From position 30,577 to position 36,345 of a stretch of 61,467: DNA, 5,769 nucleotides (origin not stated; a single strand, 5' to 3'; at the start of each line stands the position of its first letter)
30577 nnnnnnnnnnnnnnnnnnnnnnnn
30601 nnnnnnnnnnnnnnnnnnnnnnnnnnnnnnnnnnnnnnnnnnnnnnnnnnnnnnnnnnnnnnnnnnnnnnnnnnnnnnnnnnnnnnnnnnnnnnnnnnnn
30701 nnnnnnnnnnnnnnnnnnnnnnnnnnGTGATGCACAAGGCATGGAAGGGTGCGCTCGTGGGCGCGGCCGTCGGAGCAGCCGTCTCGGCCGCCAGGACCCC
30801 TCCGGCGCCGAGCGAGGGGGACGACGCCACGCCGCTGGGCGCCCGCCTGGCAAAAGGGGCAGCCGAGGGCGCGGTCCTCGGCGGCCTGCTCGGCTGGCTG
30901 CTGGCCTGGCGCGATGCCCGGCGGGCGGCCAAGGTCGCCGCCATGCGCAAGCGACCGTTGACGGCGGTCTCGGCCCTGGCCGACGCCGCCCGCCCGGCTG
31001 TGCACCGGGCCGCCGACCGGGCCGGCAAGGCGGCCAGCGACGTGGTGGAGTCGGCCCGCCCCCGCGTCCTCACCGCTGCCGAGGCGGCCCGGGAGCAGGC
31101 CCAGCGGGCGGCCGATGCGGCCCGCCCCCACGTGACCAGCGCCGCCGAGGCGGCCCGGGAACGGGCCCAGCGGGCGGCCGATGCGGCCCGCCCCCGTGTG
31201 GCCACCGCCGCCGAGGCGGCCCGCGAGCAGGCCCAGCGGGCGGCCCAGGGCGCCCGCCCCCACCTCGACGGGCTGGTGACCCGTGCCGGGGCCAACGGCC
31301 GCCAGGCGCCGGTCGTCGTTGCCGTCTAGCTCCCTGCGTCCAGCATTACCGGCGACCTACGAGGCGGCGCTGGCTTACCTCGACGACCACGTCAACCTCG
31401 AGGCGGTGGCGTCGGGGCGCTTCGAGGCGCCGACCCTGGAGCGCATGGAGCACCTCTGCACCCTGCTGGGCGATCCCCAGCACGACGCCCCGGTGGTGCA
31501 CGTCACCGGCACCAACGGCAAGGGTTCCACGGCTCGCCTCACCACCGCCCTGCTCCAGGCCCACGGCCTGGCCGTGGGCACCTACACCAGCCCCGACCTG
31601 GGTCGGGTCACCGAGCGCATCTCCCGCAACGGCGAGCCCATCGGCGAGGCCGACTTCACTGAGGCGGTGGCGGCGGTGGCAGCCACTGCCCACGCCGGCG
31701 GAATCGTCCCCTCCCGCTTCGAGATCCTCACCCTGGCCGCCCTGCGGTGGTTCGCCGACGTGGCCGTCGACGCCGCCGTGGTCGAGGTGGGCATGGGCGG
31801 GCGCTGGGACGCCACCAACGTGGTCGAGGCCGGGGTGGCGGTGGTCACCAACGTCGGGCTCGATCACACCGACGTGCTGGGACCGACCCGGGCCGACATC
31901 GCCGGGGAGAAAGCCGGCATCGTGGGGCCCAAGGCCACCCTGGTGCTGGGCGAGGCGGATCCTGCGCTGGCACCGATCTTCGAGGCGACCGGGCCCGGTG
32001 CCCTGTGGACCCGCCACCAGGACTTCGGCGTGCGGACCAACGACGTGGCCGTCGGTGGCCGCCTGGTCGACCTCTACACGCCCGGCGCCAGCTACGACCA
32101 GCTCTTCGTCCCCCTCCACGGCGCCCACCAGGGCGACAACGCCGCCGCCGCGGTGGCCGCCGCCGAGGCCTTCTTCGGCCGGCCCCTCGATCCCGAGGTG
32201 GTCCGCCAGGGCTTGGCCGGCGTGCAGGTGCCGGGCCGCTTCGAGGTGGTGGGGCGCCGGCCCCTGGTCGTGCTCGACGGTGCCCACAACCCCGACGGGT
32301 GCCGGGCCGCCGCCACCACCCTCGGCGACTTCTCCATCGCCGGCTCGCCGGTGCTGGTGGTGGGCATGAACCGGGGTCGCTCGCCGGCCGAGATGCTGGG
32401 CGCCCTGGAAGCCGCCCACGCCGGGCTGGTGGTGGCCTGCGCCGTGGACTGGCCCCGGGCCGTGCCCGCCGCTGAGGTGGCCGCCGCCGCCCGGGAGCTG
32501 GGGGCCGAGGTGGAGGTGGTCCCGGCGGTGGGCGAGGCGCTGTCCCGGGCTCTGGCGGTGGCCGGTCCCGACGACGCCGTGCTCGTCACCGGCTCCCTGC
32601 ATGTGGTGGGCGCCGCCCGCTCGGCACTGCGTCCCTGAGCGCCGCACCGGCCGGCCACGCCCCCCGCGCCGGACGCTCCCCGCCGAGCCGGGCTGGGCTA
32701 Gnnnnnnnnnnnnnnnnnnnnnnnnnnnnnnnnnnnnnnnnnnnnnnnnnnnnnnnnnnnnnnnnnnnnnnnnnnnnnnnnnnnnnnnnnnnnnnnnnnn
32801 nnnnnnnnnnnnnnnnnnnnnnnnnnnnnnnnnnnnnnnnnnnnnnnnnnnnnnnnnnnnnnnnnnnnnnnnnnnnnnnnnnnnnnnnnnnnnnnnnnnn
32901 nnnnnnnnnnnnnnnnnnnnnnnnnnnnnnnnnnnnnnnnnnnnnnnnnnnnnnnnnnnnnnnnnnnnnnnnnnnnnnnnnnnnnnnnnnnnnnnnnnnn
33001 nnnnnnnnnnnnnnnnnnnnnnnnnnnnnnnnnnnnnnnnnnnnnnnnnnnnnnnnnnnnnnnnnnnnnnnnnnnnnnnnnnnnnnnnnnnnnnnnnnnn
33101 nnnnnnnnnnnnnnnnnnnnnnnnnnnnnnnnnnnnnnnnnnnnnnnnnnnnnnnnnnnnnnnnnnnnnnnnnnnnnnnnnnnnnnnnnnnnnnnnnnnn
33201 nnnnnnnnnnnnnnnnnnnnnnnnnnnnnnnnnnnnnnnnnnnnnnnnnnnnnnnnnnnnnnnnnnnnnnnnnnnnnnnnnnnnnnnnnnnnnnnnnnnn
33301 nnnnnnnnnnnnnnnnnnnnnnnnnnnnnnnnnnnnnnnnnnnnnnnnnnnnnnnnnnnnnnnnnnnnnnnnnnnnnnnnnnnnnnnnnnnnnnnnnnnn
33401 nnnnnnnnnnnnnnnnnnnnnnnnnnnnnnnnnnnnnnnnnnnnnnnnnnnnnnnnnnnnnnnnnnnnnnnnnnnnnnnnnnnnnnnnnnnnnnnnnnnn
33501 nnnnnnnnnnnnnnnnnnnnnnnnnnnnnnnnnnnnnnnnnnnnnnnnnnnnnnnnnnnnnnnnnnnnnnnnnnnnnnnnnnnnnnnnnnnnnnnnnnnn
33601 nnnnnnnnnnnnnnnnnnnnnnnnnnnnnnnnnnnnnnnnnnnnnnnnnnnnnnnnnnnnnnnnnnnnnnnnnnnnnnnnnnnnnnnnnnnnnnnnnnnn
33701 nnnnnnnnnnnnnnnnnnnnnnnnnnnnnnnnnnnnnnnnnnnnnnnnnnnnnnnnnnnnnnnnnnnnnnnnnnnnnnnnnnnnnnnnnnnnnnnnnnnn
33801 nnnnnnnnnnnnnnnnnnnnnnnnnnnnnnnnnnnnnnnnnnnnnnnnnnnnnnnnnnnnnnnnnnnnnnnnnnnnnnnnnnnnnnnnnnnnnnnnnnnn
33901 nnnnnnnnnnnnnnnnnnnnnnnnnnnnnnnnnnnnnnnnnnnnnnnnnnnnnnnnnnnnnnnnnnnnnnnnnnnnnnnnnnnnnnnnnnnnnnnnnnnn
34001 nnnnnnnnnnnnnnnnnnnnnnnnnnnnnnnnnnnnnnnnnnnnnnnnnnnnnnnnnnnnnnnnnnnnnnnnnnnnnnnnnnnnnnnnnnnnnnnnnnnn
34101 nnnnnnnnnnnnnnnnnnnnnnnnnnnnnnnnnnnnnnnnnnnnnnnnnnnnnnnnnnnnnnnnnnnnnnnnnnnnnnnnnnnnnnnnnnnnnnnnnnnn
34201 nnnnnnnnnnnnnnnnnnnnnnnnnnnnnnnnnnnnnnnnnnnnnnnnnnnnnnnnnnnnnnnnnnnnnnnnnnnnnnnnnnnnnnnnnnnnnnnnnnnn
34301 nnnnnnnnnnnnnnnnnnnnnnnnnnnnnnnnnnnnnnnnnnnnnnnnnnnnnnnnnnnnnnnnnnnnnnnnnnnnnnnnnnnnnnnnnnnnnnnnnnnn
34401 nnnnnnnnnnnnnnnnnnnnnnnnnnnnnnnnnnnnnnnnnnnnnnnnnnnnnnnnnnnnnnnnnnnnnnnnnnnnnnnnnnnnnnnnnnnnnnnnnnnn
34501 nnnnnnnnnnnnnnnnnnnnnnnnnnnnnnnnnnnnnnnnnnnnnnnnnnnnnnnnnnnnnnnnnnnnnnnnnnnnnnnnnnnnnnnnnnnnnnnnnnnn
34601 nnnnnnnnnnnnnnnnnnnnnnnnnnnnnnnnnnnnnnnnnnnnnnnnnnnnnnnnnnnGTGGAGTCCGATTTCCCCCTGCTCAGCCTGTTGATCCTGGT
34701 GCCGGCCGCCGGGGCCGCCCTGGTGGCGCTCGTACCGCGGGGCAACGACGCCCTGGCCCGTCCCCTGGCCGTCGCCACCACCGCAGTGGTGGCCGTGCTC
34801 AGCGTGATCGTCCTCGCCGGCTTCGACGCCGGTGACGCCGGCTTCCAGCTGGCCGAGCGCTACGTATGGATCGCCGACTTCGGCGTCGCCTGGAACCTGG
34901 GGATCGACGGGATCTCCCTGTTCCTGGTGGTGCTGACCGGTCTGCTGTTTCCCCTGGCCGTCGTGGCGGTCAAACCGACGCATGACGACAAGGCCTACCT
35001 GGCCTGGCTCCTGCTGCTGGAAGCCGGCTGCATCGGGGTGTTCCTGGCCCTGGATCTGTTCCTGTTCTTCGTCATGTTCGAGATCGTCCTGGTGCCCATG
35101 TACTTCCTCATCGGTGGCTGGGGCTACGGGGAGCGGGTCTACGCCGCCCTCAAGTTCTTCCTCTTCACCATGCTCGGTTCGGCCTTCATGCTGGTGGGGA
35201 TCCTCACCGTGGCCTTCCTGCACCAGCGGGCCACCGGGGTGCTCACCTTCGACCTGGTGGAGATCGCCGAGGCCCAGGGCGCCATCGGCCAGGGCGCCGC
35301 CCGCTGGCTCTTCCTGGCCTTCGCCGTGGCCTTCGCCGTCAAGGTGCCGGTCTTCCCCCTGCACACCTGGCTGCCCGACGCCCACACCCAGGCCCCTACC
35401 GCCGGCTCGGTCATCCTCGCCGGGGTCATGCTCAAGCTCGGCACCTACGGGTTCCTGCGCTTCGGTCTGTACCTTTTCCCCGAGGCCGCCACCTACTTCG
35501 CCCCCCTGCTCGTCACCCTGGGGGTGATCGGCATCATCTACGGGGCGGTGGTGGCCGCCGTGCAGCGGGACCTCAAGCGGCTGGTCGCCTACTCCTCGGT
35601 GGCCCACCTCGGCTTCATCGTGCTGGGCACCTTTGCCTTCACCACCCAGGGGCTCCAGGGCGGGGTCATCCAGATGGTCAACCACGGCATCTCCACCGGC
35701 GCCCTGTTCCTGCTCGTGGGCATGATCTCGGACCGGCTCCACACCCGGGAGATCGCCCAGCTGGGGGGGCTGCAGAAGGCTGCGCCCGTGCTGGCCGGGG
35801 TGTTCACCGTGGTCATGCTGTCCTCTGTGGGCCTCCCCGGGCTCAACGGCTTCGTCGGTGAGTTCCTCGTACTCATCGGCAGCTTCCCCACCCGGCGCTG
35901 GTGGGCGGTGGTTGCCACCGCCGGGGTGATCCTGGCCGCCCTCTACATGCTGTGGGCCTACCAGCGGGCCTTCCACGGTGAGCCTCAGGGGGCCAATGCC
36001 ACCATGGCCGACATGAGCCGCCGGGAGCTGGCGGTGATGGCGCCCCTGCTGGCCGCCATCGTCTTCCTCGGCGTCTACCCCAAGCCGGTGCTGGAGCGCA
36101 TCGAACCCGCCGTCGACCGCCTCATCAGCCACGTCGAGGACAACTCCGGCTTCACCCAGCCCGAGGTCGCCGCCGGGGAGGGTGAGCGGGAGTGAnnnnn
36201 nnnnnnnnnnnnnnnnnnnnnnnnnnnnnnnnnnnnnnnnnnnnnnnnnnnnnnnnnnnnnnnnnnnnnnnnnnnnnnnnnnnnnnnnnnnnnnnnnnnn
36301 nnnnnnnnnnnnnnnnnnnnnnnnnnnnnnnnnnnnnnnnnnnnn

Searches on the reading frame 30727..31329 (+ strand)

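Call 51: search_protein_families(library=pfam, proteins=[window:30727-31329:+], max_evalue=0.0001)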
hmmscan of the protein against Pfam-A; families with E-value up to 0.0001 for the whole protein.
window:30727-31329:+ (200 aa): 1 family
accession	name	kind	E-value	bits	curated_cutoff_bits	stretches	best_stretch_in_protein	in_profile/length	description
PF01442.23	Apolipoprotein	-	9e-06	25.9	90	1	70-181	79-186/190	Apolipoprotein A1/A4/E domain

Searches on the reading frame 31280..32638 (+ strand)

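Call 43: search_protein_families(library=pfam, proteins=[window:31280-32638:+], max_evalue=0.0001)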
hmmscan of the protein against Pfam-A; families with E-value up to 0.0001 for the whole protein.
window:31280-32638:+ (452 aa): 2 families
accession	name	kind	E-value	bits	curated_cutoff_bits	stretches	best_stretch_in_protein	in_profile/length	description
PF02875.26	Mur_ligase_C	-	1.9e-21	77.7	28.4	1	319-439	1-126/127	Mur ligase, glutamate ligase domain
PF08245.18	Mur_ligase_M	-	4.6e-13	50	24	1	75-295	1-200/200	Mur ligase middle domain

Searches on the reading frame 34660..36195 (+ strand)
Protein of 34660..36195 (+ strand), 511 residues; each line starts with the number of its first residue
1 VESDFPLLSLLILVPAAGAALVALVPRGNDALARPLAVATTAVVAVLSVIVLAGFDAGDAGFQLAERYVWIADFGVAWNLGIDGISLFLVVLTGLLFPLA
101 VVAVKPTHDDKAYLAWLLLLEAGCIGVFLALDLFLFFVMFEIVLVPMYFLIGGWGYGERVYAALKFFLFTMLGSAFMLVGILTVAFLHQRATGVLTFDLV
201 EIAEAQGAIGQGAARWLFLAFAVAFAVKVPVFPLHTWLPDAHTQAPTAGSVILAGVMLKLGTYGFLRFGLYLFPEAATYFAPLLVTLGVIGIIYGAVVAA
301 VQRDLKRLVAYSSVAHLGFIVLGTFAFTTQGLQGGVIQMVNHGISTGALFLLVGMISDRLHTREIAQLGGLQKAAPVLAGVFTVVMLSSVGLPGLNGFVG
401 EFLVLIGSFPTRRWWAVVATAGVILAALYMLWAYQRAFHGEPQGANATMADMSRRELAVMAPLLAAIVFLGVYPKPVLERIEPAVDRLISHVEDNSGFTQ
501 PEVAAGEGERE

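Call 51: search_protein_families(library=pfam, proteins=[window:34660-36195:+], max_evalue=0.0001)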
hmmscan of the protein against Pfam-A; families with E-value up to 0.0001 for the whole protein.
window:34660-36195:+ (511 aa): 1 family
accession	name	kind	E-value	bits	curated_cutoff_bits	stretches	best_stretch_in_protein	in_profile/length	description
PF00361.26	Proton_antipo_M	-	1e-74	251.9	21.5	1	130-421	1-289/294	NADH:quinone oxidoreductase/Mrp antiporter, TM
